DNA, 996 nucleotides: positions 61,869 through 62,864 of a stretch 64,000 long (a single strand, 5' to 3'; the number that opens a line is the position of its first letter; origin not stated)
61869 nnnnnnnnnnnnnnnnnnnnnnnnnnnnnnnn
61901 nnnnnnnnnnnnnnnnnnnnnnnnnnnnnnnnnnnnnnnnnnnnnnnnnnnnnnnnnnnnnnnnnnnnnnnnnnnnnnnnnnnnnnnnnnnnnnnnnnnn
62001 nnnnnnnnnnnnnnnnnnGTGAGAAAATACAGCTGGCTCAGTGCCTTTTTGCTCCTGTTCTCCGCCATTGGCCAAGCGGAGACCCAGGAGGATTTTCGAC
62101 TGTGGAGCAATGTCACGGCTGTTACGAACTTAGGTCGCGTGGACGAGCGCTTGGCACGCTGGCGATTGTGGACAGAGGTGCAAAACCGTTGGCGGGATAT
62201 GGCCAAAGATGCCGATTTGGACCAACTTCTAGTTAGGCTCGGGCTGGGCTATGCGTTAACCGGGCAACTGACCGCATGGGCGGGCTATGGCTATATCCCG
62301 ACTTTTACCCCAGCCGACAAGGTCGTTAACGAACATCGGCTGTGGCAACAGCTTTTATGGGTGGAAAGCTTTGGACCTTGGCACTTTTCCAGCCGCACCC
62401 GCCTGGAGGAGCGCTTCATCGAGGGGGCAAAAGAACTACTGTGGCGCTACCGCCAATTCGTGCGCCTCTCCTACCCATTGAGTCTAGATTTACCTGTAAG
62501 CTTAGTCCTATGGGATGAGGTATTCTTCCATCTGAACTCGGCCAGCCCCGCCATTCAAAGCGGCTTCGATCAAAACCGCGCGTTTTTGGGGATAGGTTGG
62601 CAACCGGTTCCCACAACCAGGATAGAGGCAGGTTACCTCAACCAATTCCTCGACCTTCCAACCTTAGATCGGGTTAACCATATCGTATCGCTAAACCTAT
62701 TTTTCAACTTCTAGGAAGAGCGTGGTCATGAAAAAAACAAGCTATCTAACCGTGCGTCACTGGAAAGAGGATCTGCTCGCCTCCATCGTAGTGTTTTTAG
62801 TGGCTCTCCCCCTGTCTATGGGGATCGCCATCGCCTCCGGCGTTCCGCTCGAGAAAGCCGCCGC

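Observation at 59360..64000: Candidate trans-envelope inorganic-carbon module: carbonic anhydrase, outer-membrane barrel and SulP under an NhaR-like LysR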

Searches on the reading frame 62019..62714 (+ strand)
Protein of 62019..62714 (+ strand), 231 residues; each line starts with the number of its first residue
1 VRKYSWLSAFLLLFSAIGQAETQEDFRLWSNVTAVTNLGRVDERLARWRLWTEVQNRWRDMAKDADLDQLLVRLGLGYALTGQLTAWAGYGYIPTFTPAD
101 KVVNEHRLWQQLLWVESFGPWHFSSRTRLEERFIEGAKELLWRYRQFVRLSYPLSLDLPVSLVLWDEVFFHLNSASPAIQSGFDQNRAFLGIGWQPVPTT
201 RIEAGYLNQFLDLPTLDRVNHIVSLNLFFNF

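Call 3: search_protein_families(library=pfam, proteins=[window:62019-62714:+], max_evalue=0.01)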
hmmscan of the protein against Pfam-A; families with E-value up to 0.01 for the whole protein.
window:62019-62714:+ (231 aa): 1 family
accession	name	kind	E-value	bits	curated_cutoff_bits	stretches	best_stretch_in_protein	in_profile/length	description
PF10677.15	DUF2490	-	2.3e-53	181.1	29.8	1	26-219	1-185/186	Protein of unknown function (DUF2490)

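Call 4: search_protein_families(library=ncbifam, proteins=[window:62019-62714:+], max_evalue=0.01)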
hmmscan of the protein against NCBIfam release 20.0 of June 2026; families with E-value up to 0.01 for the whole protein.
window:62019-62714:+ (231 aa): 0 families

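Call 10: find_related_loci(query=window:62019-62714:+, collection=genome_contigs, flank=8000)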
Query window:62019-62714:+ (231 aa) in genome_contigs; peptide patterns used: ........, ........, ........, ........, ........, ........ (x = any residue, [..] = any of these).
135 stretches matched a pattern; 88 encode a relative of the query (tblastn E <= 1e-3); the best 80 are kept; 80 distinct loci.
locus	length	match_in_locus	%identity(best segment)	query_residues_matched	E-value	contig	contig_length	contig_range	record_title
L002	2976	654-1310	42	13-230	2e-49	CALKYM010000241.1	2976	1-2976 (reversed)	MAG TPA_asm: uncultured Planctomycetales bacterium isolate SRR7515933_bin.62_CONCOCT_v1.1_MAG genome assembly, contig: E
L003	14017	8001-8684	40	4-231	2e-46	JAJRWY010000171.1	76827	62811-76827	MAG: Candidatus Binatota bacterium isolate Dive96_bin2.95 k141_2238110, whole genome shotgun sequence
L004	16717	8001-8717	39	11-231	1e-44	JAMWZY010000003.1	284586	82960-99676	MAG: Nitrosomonas sp. isolate JAMMSM_AOB_5 opera_contig_8, whole genome shotgun sequence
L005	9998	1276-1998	37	7-231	1e-43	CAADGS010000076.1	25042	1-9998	uncultured beta proteobacterium isolate AOB.fa.gz genome assembly, contig: k127_547375, whole genome shotgun sequence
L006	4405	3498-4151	39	21-231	8e-41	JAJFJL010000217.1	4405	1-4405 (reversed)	MAG: Nitrosomonas sp. isolate OFTM37 OFTM37_216, whole genome shotgun sequence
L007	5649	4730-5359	41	20-229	8e-40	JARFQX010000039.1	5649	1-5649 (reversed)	MAG: Rubripirellula sp. isolate MAG_Ve_Sed_35 k141_6739888, whole genome shotgun sequence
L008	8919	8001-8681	42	11-231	7e-55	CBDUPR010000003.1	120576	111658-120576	MAG TPA_asm: uncultured Nitrosomonas sp. isolate SRR22808125_binner13_Refined_62 genome assembly, contig: ERZ25043434.64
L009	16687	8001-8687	38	7-229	4e-39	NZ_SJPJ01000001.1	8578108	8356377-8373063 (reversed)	Novipirellula herctigrandis strain CA13 CA13_contig00001, whole genome shotgun sequence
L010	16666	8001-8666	38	3-228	5e-36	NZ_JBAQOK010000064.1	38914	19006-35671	MAG: Sphingobium sp. isolate MFD03279_ilm_asm_bin12 k127_59342, whole genome shotgun sequence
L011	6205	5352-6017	38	3-228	5e-36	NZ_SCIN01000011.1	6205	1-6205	Sphingomonas sp. UV9 NODE_11_length_6205_cov_16.7498, whole genome shotgun sequence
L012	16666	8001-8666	38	3-228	5e-36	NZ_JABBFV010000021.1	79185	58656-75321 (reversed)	Sphingobium psychrophilum strain AR-3-1 contig21, whole genome shotgun sequence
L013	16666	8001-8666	38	3-228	9e-36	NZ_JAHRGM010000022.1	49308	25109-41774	Sphingobium sp. AS12 NODE18, whole genome shotgun sequence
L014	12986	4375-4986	39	20-228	1e-35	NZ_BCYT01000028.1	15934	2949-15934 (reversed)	Sphingobium abikonense NBRC 16140, whole genome shotgun sequence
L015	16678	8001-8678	35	1-231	2e-35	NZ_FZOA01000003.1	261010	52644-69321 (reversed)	Methylobacillus rhizosphaerae strain Ca-68, whole genome shotgun sequence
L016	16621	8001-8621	39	20-231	5e-35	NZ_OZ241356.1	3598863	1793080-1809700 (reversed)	MAG: Glacieibacterium sp. isolate 0a93d3ae-4e29-414a-b5c3-115a92b3a03f chromosome 1, complete sequence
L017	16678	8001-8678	38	1-231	7e-35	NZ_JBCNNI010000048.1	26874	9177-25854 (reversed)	MAG: Sphingomonas sp. isolate SMAGNO97 Contig48, whole genome shotgun sequence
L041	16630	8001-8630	29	3-211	9e-23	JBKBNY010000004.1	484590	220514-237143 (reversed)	MAG: Spirosomataceae bacterium isolate 21I_061.bin.25 NODE_20_length_484590_cov_4.886536, whole genome shotgun sequence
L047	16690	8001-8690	27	1-227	4e-20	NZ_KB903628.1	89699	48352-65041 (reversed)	Cytophaga aurantiaca DSM 3654 A3EEDRAFT_scaffold_16.17, whole genome shotgun sequence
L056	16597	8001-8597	29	47-227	3e-15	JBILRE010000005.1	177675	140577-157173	MAG: Crocinitomicaceae bacterium isolate ME2018-06-14_3300042564_group8_bin177 Rohwer_bin809_scaffold_32_c1, whole genom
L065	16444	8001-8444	30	69-211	1e-12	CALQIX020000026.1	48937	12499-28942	MAG: Lishizhenia tianjinensis isolate HRSG-E13-bin-27 genome assembly, contig: HRSG-E13-C214, whole genome shotgun seque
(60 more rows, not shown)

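Call 19: find_homologous_proteins(query=window:62019-62714:+, max_evalue=1e-10)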
Query window:62019-62714:+ (231 aa): 306 proteins with E <= 1e-10 among 938 candidates; the best 120 are listed.
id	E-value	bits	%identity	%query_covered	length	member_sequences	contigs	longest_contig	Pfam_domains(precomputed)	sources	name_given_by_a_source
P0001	1.7e-153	527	100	100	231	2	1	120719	PF10677.16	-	-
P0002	7.0e-98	345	68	94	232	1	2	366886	PF10677.16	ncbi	-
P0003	1.4e-97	344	66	98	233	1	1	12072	PF10677.16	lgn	-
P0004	2.9e-97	343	69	94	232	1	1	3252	PF10677.16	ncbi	-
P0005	2.0e-91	324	64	96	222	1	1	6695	PF10677.16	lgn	-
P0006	8.9e-67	243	55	92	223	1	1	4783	PF10677.16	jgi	jgi:hypothetical protein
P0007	7.2e-66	240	52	99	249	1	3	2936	PF10677.16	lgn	-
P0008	1.1e-63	233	51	100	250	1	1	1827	PF10677.16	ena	-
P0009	3.2e-62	228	52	92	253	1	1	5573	PF10677.16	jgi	jgi:hypothetical protein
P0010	2.8e-56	209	46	100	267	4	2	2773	PF10677.16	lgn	-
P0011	3.1e-54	202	49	95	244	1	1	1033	PF10677.16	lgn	-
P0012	8.5e-52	194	43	100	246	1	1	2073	PF10677.16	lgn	-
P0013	2.1e-50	190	42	99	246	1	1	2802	PF10677.16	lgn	-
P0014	3.4e-47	179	42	98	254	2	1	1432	PF10677.16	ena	-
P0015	1.6e-46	177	42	90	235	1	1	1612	PF10677.16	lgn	-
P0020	2.9e-45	173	46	91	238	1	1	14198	PF10677.16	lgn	-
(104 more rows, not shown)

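Call 20: find_encoding_contigs(protein=P0002, flank=7000, max_places=2)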
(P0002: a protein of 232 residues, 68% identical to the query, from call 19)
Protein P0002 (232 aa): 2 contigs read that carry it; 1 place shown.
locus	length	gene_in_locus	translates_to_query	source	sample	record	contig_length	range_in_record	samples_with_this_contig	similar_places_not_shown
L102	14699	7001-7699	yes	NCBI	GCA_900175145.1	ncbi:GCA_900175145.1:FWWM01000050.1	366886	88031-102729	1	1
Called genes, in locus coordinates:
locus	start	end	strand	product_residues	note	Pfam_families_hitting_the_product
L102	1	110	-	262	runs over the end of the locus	PF01553:Acyltransferase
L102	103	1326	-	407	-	PF00109:ketoacyl-synt, PF02801:Ketoacyl-synt_C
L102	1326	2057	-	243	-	PF00106:adh_short, PF08659:KR, PF13561:adh_short_C2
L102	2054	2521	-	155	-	PF22817:ApeP-like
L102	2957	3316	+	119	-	-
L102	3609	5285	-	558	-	PF00246:Peptidase_M14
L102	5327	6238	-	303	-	PF00126:HTH_1, PF03466:LysR_substrate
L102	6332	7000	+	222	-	PF00484:Pro_CA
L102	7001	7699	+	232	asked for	PF10677:DUF2490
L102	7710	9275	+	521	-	PF00916:Sulfate_transp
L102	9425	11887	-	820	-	PF00133:tRNA-synt_1, PF01406:tRNA-synt_1e (faint), PF01921:tRNA-synt_1f (faint), PF09334:tRNA-synt_1g, PF13603:tRNA-synt_1_2, PF00133:tRNA-synt_1, PF09334:tRNA-synt_1g, PF08264:Anticodon_1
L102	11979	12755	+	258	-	PF00142:Fer4_NifH (weak), PF01656:CbiA, PF02374:ArsA_ATPase (weak), PF06564:CBP_BcsQ (faint), PF09140:MipZ (faint), PF10609:ParA, PF13614:AAA_31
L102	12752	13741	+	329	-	PF09084:NMT1, PF12974:Phosphonate-bd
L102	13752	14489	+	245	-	PF00528:BPD_transp_1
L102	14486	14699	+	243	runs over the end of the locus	PF00005:ABC_tran, PF13304:AAA_21 (faint)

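Call 21: find_encoding_contigs(protein=P0003, flank=7000, max_places=2)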
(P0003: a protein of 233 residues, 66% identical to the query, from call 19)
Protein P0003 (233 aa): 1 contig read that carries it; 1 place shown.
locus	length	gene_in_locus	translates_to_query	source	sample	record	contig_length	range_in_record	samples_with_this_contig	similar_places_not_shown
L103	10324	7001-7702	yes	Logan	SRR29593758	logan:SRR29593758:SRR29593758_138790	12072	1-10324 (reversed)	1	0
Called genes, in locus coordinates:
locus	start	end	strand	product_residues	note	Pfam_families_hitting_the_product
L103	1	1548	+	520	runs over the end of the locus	PF03062:MBOAT, PF13813:MBOAT_2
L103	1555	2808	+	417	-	-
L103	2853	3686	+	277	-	PF00765:Autoind_synth (weak), PF13444:Acetyltransf_5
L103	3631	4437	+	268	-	PF01553:Acyltransferase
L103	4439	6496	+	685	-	PF13089:PP_kinase_N, PF02503:PP_kinase, PF17941:PP_kinase_C_1, PF13091:PLDc_2 (faint), PF13090:PP_kinase_C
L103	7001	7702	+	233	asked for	PF10677:DUF2490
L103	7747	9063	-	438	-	PF02040:ArsB, PF03600:CitMHS, PF06450:NhaB (weak), PF00939:Na_sulph_symp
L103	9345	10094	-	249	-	-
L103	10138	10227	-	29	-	-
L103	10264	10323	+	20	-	?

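Call 22: find_encoding_contigs(protein=P0005, flank=7000, max_places=2)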
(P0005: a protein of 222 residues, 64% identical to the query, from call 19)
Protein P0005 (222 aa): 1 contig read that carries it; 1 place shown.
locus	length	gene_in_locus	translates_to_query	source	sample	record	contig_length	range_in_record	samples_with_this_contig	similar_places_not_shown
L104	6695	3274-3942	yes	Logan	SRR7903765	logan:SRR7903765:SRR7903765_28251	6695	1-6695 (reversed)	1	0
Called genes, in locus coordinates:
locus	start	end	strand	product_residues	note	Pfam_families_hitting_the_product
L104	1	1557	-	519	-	?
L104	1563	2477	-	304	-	PF00126:HTH_1, PF03466:LysR_substrate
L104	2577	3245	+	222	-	PF00484:Pro_CA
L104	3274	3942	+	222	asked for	PF10677:DUF2490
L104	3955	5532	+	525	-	PF00916:Sulfate_transp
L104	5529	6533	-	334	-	PF01300:Sua5_yciO_yrdC, PF03481:Sua5_C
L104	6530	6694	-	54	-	?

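Call 23: find_encoding_contigs(protein=P0004, flank=7000, max_places=2)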
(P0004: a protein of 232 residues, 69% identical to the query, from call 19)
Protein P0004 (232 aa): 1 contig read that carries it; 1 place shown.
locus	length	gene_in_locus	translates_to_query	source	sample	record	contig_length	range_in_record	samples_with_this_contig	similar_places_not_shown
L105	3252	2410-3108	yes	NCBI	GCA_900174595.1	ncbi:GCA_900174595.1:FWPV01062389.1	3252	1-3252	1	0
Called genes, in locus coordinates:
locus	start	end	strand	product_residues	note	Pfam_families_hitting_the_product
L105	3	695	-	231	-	?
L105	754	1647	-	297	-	PF00126:HTH_1, PF03466:LysR_substrate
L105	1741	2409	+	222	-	PF00484:Pro_CA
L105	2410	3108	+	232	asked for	PF10677:DUF2490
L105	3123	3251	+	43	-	?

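Call 24: find_encoding_contigs(protein=P0006, flank=7000, max_places=2)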
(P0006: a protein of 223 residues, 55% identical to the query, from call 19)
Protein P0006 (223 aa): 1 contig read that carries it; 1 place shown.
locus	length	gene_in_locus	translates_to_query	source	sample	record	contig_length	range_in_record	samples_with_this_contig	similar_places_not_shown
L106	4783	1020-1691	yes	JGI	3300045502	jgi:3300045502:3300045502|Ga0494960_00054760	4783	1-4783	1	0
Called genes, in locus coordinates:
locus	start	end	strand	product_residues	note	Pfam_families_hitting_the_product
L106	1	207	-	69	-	?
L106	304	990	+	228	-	PF00484:Pro_CA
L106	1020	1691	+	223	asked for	PF10677:DUF2490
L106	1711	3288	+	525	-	PF00916:Sulfate_transp, PF13466:STAS_2 (faint)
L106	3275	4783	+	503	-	?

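Call 25: find_encoding_contigs(protein=P0009, flank=7000, max_places=2)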
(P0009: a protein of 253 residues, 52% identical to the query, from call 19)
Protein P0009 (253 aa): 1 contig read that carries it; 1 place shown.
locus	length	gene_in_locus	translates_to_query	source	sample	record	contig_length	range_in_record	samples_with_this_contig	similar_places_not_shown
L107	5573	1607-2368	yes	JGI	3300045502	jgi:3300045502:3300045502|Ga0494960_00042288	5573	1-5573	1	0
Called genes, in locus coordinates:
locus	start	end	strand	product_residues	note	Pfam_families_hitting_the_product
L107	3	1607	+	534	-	?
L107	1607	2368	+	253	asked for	PF10677:DUF2490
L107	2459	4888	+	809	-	PF02771:Acyl-CoA_dh_N, PF02770:Acyl-CoA_dh_M, PF00441:Acyl-CoA_dh_1, PF09317:ACDH_C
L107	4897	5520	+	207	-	PF08682:DUF1780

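Call 26: find_encoding_contigs(protein=P0020, flank=7000, max_places=2)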
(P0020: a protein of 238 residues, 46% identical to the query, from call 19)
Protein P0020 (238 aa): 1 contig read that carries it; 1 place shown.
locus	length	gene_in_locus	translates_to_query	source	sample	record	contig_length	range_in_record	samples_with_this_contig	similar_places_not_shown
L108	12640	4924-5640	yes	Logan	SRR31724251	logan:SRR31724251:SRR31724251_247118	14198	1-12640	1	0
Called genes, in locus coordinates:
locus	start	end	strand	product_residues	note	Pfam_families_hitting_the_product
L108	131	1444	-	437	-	PF00709:Adenylsucc_synt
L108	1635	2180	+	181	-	PF04306:DUF456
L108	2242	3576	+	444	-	PF00375:SDF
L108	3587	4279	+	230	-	PF00891:Methyltransf_2 (weak), PF02475:TRM5-TYW2_MTfase (weak), PF13489:Methyltransf_23, PF01209:Ubie_methyltran, PF13847:Methyltransf_31, PF08241:Methyltransf_11, PF08242:Methyltransf_12, PF13649:Methyltransf_25, +6 more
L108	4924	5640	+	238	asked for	PF10677:DUF2490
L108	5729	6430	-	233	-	PF02224:Cytidylate_kin, PF13189:Cytidylate_kin2, PF13238:AAA_18 (weak), PF13207:AAA_17 (faint)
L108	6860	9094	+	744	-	PF11104:PilM_2, PF14450:FtsA (weak)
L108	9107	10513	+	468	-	-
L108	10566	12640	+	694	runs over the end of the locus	-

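Call 31: search_protein_families(library=pfam, proteins=[L047:7497-8000:+, L010:6660-7892:+, L041:6326-7927:+, L056:5746-7884:+, L065:6466-7785:+, L017:8763-9503:-, L004:8985-11885:+, L107:24-1607:+, L103:7747-9108:-], max_evalue=0.001)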
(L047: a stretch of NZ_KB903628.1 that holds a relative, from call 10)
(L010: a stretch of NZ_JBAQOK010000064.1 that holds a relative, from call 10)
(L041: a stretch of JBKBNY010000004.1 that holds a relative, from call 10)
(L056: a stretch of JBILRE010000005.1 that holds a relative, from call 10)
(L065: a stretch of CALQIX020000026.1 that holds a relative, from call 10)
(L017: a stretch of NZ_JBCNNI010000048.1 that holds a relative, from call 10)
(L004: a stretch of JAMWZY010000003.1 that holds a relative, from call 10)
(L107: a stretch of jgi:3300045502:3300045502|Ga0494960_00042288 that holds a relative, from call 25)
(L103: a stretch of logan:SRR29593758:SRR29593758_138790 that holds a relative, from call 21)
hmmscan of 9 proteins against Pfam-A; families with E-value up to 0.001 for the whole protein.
L047:7497-8000:+ (167 aa): 1 family
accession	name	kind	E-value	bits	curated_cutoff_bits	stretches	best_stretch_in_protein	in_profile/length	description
PF11396.14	PepSY_like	-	0.00053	20.7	28.3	0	69-132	10-68/83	Putative beta-lactamase-inhibitor-like, PepSY-like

L010:6660-7892:+ (410 aa): 1 family
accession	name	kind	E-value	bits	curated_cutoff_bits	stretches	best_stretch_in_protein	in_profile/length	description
PF02417.20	Chromate_transp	-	1e-68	231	28.6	2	27-189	2-164/166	Chromate transporter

L041:6326-7927:+ (533 aa): 2 families
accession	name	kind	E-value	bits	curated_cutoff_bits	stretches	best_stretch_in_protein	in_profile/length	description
PF00916.26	Sulfate_transp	-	5.5e-64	216.7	23.2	1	24-399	4-380/380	Sulfate permease family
PF16983.11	MFS_MOT1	-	4.4e-07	30.7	30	1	294-376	27-111/111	Molybdate transporter of MFS superfamily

L056:5746-7884:+ (712 aa): 2 families
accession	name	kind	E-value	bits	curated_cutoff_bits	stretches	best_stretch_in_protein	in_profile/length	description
PF00916.26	Sulfate_transp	-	1.8e-61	208.5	23.2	1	18-391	2-380/380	Sulfate permease family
PF16983.11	MFS_MOT1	-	8.7e-05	23.3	30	1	242-368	6-111/111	Molybdate transporter of MFS superfamily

L065:6466-7785:+ (439 aa): 2 families
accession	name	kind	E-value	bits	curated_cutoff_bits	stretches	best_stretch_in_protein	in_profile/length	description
PF00512.31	HisKA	-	2.2e-14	53.7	26.9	1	231-295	2-65/66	His Kinase A (phospho-acceptor) domain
PF02518.31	HATPase_c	-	9e-12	45.9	26.4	1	341-425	2-93/111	Histidine kinase-, DNA gyrase B-, and HSP90-like ATPase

L017:8763-9503:- (246 aa): 1 family
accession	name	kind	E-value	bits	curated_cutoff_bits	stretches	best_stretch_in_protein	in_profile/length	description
PF19613.4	DUF6118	-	1.1e-22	81.1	27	1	9-241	15-241/245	Family of unknown function (DUF6118)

L004:8985-11885:+ (966 aa): 7 families
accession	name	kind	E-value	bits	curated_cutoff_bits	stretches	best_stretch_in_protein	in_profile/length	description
PF12137.13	RapA_C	-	2.6e-118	395.6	26.8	1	605-964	1-359/360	RNA polymerase recycling family C-terminal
PF18339.7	Tudor_1_RapA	-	3.7e-19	68.9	26.3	1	4-54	1-51/51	RapA N-terminal Tudor like domain 1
PF00176.29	SNF2-rel_dom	-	4.4e-18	65.8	24.9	1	172-361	20-200/290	SNF2-related domain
PF00271.37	Helicase_C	-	9.2e-17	61.7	23.5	1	491-601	3-110/110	Helicase conserved C-terminal domain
PF18337.7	Tudor_RapA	-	1.6e-16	60.6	26.4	1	56-117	1-62/62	RapA N-terminal Tudor like domain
PF04851.21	ResIII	-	2.1e-12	47.7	22.5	1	155-318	6-163/164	Type III restriction enzyme, res subunit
PF00270.35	DEAD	-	1.7e-08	34.8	26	1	171-318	16-161/167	DEAD/DEAH box helicase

L107:24-1607:+ (527 aa): 3 families
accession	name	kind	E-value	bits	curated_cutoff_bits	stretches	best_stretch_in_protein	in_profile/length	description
PF00378.25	ECH_1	-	2.4e-13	50.5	27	1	225-364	5-143/251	Enoyl-CoA hydratase/isomerase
PF16113.10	ECH_2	-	1.5e-10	41.6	27.2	1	226-357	3-136/335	Enoyl-CoA hydratase/isomerase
PF00725.27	3HCDH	-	2e-07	31.9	22.1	1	117-158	21-62/97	3-hydroxyacyl-CoA dehydrogenase, C-terminal domain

L103:7747-9108:- (453 aa): 4 families
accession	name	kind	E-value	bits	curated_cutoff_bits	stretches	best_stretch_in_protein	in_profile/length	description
PF03600.22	CitMHS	-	5.1e-72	243.2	31.9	1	30-379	4-336/336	Citrate transporter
PF02040.21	ArsB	-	4.5e-13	49.8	22.2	1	52-401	34-389/423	Arsenical pump membrane protein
PF00939.25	Na_sulph_symp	-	2.2e-07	30.7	27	1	242-397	273-432/472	Sodium:sulfate symporter transmembrane region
PF06450.18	NhaB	-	6.4e-06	25.8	27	1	156-386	207-446/515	Bacterial Na+/H+ antiporter B (NhaB)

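Call 44: predict_structure(alignment_id=A1)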
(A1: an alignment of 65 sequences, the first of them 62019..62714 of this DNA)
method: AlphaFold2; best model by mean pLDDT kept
length: 231 residues; sequences in the alignment: 65
mean_pLDDT: 94.2   pTM: 0.83
mean pLDDT of the five models: 94.2, 93.7, 93.4, 92.5, 89.9
residues with pLDDT >= 90: 195; 70-90: 25; 50-70: 11; < 50: 0
segments of 3 or more residues with pLDDT < 50: none
pLDDT, mean of each block of 10 residues (from residue 1): 78 70 93 98 98 95 83 99 98 94 97 98 98 96 98 97 99 94 98 98 98 92 98 96
secondary structure, 60 per line:
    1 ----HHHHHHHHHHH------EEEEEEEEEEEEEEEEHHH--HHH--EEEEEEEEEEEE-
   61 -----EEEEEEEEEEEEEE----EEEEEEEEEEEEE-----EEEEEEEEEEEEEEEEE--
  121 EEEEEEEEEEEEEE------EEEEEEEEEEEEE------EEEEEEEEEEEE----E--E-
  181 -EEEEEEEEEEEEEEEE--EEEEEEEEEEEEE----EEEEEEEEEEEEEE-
elements in order: H5-15 E22-37 E48-59 E66-79 E84-96 E102-118 E121-134 E141-153 E160-171 E182-197 E200-212 E217-230

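Call 47: fold_search(model_id=the predicted structure, library=pdb)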
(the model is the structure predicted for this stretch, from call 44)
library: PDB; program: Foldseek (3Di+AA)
matches with E <= 10: 917; with E <= 0.001: 5
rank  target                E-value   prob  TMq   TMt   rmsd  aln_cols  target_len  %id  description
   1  6ehe                  3.5e-04  1.00  0.41  0.33   9.0       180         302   14  OmpTdeltaL8 (loop L8 deletion mutant of OmpT), an outer membrane protein of Vibrio cholerae (released 2018-04-25)
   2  2wjq                  4.7e-04  1.00  0.46  0.51   9.8       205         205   11  NanC porin structure in hexagonal crystal form. (released 2009-10-13)
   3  5oyk                  4.7e-04  1.00  0.41  0.31   9.1       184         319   15  Outer-membrane expressed OmpT of Vibrio cholerae (released 2018-04-25)
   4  6ehd                  8.9e-04  1.00  0.41  0.31   9.3       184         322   15  OmpT (in-vitro folded), an outer membrane protein of Vibrio cholerae (released 2018-04-25)
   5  3kvn_A                8.9e-04  1.00  0.41  0.18   8.2       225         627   12  Crystal structure of the full-length autotransporter EstA from Pseudomonas aeruginosa (released 2010-01-26)
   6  2wjr                  1.1e-03  1.00  0.44  0.49   5.2       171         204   13  NanC porin structure in rhombohedral crystal form. (released 2009-10-13)
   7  2fgq                  1.2e-03  1.00  0.38  0.28  10.6       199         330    9  High resolution X-ray structure of Omp32 in complex with malate (released 2006-01-31)
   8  6ehf                  1.5e-03  1.00  0.42  0.32   9.5       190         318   14  OmpT (in-vitro folded), an outer membrane protein Vibrio cholerae (trimer form) (released 2018-04-25)
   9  3kvn_X                2.1e-03  1.00  0.41  0.18   8.2       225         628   12  Crystal structure of the full-length autotransporter EstA from Pseudomonas aeruginosa (released 2010-01-26)
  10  2hdf                  2.9e-03  1.00  0.32  0.16  10.3       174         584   12  Crystal structure of the Colicin I receptor Cir from E.coli (released 2007-05-08)
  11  1nqe                  3.1e-03  1.00  0.34  0.17   9.0       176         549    8  OUTER MEMBRANE COBALAMIN TRANSPORTER (BTUB) FROM E. COLI (released 2003-04-29)
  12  4e1s                  3.3e-03  1.00  0.40  0.39  10.7       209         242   12  X-ray crystal structure of the transmembrane beta-domain from intimin from EHEC strain O157:H7 (released 2012-06-13)
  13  1e54_A                3.4e-03  1.00  0.38  0.28  10.1       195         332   11  Anion-selective porin from Comamonas acidovorans (released 2001-07-12)
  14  5mdq_A                4.2e-03  1.00  0.36  0.26   9.4       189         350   11  Crystal structure of outer membrane expressed Chitoporin VhChip from Vibrio harveyi (released 2017-12-20)
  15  5mdo_A                4.4e-03  1.00  0.35  0.26   9.5       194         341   12  Crystal structure of in vitro folded Chitoporin VhChip from Vibrio harveyi (crystal form I) (released 2017-12-20)
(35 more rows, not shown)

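Call 51: search_protein_families(library=pfam, proteins=[L104:1-1557:-, L105:3-695:-], max_evalue=0.01)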
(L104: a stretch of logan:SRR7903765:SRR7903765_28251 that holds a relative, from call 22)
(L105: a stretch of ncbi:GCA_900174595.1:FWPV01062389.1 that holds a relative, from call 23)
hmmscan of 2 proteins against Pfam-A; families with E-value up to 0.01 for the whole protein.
L104:1-1557:- (519 aa): 1 family
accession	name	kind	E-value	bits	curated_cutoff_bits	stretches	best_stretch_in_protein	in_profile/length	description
PF00246.29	Peptidase_M14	-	1.3e-30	107.5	21.6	1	17-341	2-264/286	Zinc carboxypeptidase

L105:3-695:- (231 aa): 1 family
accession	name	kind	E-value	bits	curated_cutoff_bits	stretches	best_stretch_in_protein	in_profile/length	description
PF00246.29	Peptidase_M14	-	2.7e-21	76.9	21.6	1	19-121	2-107/286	Zinc carboxypeptidase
